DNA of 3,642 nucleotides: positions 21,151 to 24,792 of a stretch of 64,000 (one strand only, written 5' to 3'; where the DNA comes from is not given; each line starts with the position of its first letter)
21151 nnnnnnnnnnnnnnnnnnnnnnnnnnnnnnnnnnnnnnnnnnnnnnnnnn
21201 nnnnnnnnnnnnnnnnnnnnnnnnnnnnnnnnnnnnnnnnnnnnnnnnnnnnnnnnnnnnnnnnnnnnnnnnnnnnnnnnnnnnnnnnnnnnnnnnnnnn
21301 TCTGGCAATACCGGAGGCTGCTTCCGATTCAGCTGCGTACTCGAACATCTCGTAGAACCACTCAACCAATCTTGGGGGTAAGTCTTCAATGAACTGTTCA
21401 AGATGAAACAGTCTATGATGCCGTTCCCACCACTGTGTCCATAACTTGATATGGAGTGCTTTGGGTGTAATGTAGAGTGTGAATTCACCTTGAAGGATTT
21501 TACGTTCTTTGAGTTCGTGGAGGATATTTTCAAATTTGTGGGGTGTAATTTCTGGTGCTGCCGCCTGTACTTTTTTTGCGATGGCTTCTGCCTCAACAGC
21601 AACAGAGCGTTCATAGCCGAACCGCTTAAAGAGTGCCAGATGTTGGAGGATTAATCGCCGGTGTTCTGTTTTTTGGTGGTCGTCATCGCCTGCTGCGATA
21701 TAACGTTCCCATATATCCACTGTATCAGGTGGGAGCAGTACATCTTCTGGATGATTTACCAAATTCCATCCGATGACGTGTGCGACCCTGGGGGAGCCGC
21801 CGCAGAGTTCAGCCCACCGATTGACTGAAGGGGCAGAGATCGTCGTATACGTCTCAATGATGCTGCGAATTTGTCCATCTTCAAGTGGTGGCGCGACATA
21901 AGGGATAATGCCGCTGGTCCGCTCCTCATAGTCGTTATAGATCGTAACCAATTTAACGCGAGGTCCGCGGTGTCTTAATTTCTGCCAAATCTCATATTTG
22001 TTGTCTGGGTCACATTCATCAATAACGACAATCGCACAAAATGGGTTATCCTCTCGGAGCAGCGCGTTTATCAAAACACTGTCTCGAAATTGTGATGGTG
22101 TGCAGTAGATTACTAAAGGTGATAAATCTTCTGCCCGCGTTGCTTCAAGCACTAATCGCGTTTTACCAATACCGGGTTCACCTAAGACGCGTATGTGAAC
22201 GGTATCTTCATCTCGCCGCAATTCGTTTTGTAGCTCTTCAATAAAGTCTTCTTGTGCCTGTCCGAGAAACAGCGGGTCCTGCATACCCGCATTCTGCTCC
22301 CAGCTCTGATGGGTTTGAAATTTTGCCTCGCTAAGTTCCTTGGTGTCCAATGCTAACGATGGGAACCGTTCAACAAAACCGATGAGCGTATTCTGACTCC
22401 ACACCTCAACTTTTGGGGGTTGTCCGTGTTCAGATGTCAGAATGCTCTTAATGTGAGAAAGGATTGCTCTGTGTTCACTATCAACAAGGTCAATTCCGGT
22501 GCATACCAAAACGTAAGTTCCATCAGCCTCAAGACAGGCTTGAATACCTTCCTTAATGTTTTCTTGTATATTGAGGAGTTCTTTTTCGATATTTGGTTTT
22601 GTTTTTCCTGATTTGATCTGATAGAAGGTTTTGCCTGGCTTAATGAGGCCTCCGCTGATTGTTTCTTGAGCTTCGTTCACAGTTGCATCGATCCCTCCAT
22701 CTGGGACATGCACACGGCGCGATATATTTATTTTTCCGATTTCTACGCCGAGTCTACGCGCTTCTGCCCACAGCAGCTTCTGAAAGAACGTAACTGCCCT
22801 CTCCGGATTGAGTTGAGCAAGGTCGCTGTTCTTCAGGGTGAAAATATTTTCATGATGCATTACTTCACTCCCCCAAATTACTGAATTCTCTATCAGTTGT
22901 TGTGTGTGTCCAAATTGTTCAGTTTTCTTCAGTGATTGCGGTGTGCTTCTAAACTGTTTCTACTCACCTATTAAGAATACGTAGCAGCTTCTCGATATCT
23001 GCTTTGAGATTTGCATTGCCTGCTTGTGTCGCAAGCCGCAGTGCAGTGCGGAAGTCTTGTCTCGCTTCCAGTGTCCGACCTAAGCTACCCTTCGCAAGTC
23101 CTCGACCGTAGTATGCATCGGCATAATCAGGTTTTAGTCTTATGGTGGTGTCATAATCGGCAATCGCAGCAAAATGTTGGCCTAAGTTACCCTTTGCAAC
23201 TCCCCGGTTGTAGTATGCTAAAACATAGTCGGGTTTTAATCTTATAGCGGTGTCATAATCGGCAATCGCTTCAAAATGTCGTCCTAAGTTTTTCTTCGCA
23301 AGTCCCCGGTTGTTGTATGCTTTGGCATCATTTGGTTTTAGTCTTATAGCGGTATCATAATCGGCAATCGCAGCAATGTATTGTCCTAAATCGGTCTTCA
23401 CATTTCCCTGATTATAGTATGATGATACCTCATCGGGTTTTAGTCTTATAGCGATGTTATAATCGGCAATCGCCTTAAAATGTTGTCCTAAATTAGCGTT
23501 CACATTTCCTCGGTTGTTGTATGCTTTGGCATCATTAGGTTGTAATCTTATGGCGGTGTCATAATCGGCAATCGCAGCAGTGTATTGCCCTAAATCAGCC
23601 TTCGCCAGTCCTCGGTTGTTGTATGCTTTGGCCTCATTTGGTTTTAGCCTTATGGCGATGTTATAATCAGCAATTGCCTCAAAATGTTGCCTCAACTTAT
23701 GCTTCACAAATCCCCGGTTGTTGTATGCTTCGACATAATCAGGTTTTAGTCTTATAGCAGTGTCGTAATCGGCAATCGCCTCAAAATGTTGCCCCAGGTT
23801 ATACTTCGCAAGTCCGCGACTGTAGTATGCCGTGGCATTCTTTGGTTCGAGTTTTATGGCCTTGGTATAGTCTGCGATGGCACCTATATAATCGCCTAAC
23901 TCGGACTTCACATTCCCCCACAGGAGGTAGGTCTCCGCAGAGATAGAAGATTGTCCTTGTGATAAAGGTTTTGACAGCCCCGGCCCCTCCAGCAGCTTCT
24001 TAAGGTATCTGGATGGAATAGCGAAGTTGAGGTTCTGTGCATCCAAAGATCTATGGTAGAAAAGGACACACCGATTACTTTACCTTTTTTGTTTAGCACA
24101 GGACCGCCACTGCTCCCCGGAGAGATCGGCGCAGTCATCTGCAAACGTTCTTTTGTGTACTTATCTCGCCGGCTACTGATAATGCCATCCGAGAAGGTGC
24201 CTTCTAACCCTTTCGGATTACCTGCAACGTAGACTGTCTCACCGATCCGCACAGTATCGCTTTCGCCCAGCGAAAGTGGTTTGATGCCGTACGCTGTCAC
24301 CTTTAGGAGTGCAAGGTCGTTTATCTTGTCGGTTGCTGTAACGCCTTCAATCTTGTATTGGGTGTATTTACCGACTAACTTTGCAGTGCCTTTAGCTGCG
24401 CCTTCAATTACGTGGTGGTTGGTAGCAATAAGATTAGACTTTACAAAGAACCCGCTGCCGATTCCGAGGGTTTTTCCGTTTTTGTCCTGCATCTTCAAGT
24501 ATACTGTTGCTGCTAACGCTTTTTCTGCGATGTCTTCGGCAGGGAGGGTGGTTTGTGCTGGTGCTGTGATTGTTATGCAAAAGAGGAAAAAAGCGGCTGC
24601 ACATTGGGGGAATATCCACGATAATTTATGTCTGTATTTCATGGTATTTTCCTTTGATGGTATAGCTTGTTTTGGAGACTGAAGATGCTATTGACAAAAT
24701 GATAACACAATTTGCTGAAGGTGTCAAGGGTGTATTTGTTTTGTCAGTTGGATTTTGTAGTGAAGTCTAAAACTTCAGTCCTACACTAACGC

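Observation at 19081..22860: Candidate Avs-like antiviral STAND NTPase with an Mrr-type nuclease effector domain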

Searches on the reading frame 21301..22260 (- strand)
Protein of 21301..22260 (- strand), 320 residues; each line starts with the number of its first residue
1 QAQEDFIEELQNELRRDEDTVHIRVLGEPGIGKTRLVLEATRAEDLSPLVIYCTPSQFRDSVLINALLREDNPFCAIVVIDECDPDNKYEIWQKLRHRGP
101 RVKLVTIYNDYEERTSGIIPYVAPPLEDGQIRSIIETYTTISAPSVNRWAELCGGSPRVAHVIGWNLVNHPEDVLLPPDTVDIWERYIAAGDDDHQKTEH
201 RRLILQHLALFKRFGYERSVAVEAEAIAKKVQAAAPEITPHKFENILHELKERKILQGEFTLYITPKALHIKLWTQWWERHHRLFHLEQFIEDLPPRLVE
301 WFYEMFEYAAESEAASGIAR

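Call 41: search_protein_families(library=pfam, proteins=[window:21301-22260:-], max_evalue=10)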
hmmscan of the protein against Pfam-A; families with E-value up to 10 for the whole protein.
window:21301-22260:- (320 aa): 5 families
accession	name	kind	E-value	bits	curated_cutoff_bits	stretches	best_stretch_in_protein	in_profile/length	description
PF13191.12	AAA_16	-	0.00022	22.2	32.6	1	7-68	9-74/167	AAA ATPase domain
PF00931.28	NB-ARC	-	0.0096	15.6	23.5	1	3-43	1-41/248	NB-ARC domain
PF13401.12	AAA_22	-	0.025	15.3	27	1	23-59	8-45/130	AAA domain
PF00535.33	Glycos_transf_2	-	0.045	14.1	23.3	1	64-105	17-58/168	Glycosyl transferase family 2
PF01637.24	ATPase_2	-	0.14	12.3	33.2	1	7-58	8-59/225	ATPase domain predominantly from Archaea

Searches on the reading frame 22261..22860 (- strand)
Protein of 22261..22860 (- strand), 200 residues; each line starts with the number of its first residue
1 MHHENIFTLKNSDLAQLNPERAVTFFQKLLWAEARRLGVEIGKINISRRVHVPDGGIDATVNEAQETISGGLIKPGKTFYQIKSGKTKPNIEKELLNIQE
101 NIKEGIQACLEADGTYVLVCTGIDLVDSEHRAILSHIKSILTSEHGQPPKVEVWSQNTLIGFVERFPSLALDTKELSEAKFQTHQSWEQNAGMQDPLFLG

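Call 41: search_protein_families(library=pfam, proteins=[window:22261-22860:-], max_evalue=10)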
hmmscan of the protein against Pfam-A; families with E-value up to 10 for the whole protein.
window:22261-22860:- (200 aa): 0 families

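Call 65: predict_structure(alignment_id=A4)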
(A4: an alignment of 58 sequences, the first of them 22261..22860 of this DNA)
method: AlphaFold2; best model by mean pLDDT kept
length: 200 residues; sequences in the alignment: 58
mean_pLDDT: 78.1   pTM: 0.77
mean pLDDT of the five models: 78.1, 77.7, 76.1, 74.2, 71.4
residues with pLDDT >= 90: 31; 70-90: 124; 50-70: 35; < 50: 10
segments of 3 or more residues with pLDDT < 50: 1-3, 195-200
pLDDT, mean of each block of 10 residues (from residue 1): 65 87 89 83 69 66 64 84 84 85 86 90 88 91 79 92 86 72 54 48
secondary structure, 60 per line:
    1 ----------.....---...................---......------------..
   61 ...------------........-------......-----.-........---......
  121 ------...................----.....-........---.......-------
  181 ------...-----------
elements in order: H11-15 H19-37 E44-46 E59-63 E76-83 H91-95 H104-111 E115-120 H127-145 E150-154 H156-163 H167-173

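Call 105: search_solved_structures(query=A4, max_evalue=1)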
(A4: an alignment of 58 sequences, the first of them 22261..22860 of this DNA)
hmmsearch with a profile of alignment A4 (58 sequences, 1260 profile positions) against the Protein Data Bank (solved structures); distinct sequences matched with E-value up to 1: 4.
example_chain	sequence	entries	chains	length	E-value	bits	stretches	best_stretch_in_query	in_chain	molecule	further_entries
8ouy_A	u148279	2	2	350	0.53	11.1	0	226-267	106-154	DNA repair protein RAD51 homolog 2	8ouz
8faz_B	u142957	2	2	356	0.56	11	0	226-267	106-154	DNA repair protein RAD51 homolog 2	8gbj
4ct4_B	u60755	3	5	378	0.61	10.9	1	926-1083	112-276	PROBABLE ATP-DEPENDENT RNA HELICASE DDX6 | DDX6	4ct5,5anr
9q2a_B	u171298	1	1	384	0.66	10.8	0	226-267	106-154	DNA repair protein RAD51 homolog 2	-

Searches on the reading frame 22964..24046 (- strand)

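Call 7: search_protein_families(library=pfam, proteins=[window:22964-24046:-], max_evalue=0.01)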
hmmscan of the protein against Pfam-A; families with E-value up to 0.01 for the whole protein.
window:22964-24046:- (360 aa): 19 families
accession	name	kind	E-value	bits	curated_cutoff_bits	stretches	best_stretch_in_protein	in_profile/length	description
PF13414.12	TPR_11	-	1.1e-71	236.7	26.8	8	44-85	1-42/42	TPR repeat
PF00515.34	TPR_1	-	2.1e-62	205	27.8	9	139-172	1-34/34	Tetratricopeptide repeat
PF07719.23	TPR_2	-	2.1e-52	171.3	27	7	139-172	1-34/34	Tetratricopeptide repeat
PF13181.12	TPR_8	-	3e-50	164.6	25.7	7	139-172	1-34/34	Tetratricopeptide repeat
PF13431.12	TPR_17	-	4.8e-46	151.6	24.4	6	162-193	2-33/34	Tetratricopeptide repeat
PF13371.12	TPR_9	-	7.5e-38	128.8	35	7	119-175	9-65/73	Tetratricopeptide repeat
PF13432.12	TPR_16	-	1.2e-32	112.4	32.7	6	145-205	3-63/65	Tetratricopeptide repeat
PF13424.12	TPR_12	-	5.1e-23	81.5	30.1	6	106-169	4-75/77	Tetratricopeptide repeat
PF03704.23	BTAD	-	2.2e-11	44.8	22.1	0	46-99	71-124/146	Bacterial transcriptional activator domain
PF13428.12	TPR_14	-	6.9e-11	42.1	23.5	0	141-180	3-42/44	Tetratricopeptide repeat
PF13174.12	TPR_6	-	2.9e-09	37.4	26.3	0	73-100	2-29/33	Tetratricopeptide repeat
PF10516.15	SHNi-TPR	-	5.1e-08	32.7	21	0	37-66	1-30/38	SHNi-TPR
PF13374.12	TPR_10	-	3.2e-07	30.6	27.5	0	139-168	2-31/42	Tetratricopeptide repeat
PF01239.28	PPTA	-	1.6e-06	27.9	29.5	0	56-78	4-26/32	Protein prenyltransferase alpha subunit repeat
PF14559.12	TPR_19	-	7.2e-06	26.7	25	0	50-104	4-58/68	Tetratricopeptide repeat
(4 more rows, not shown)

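Call 15: search_protein_families(library=padloc, proteins=[window:22964-24046:-], max_evalue=0.01)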
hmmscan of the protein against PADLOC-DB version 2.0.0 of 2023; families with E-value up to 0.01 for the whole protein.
window:22964-24046:- (360 aa): 3 families
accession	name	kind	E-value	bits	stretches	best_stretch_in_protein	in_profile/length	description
PDLC01171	TPR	-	9.2e-05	19.6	0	76-205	146-285/504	TPR repeats containing protein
PDLC02907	TPR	-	0.001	15.7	0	70-112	613-655/864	-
PDLC01874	CARF3--CARF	-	0.0015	16.2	0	179-235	155-212/233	-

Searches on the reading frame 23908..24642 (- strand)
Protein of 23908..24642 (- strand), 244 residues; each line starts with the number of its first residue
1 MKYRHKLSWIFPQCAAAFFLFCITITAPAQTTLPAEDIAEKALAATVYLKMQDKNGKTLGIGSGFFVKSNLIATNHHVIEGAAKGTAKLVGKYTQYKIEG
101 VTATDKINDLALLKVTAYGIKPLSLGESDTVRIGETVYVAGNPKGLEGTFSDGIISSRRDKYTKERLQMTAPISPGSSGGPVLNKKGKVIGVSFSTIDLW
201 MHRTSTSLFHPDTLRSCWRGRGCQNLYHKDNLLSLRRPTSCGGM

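Call 7: search_protein_families(library=pfam, proteins=[window:23908-24642:-], max_evalue=0.01)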
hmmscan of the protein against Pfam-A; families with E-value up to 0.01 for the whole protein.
window:23908-24642:- (244 aa): 5 families
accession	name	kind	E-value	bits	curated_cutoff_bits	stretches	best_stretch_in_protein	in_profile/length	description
PF13365.12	Trypsin_2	-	1.2e-31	110.9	27.6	1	62-192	1-144/144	Trypsin-like peptidase domain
PF00089.32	Trypsin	-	9.8e-11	42.3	20.6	1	61-194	26-196/220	Trypsin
PF10459.15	Peptidase_S46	-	0.00043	19.5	22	1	170-195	627-652/698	Peptidase S46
PF02907.21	Peptidase_S29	-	0.00073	19.8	25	1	154-196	84-128/149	Hepatitis C virus NS3 protease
PF00949.27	Peptidase_S7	-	0.0037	17.6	20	1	174-197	94-117/131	Peptidase S7, Flavivirus NS3 serine protease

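Call 15: search_protein_families(library=padloc, proteins=[window:23908-24642:-], max_evalue=0.01)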
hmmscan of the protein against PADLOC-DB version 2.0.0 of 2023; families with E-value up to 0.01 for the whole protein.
window:23908-24642:- (244 aa): 6 families
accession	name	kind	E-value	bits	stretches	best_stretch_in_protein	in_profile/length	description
PDLC02960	RT-Protease_XI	-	2.3e-21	74.4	1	40-194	331-484/506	single gene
PDLC02959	RT-Protease_XI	-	2.9e-20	70.7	1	44-194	337-487/510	single gene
PDLC04593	PDC-M35A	-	1.3e-10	39.5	1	53-145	14-121/216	-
PDLC03855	LmuA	-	5.1e-09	33.9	1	45-190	10-164/425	-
PDLC05022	PDC-S45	-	1.3e-07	28.9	1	35-94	13-79/293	-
PDLC00169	HamA1|HamA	-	0.0011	15.5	1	46-192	13-169/483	DUF1837 domain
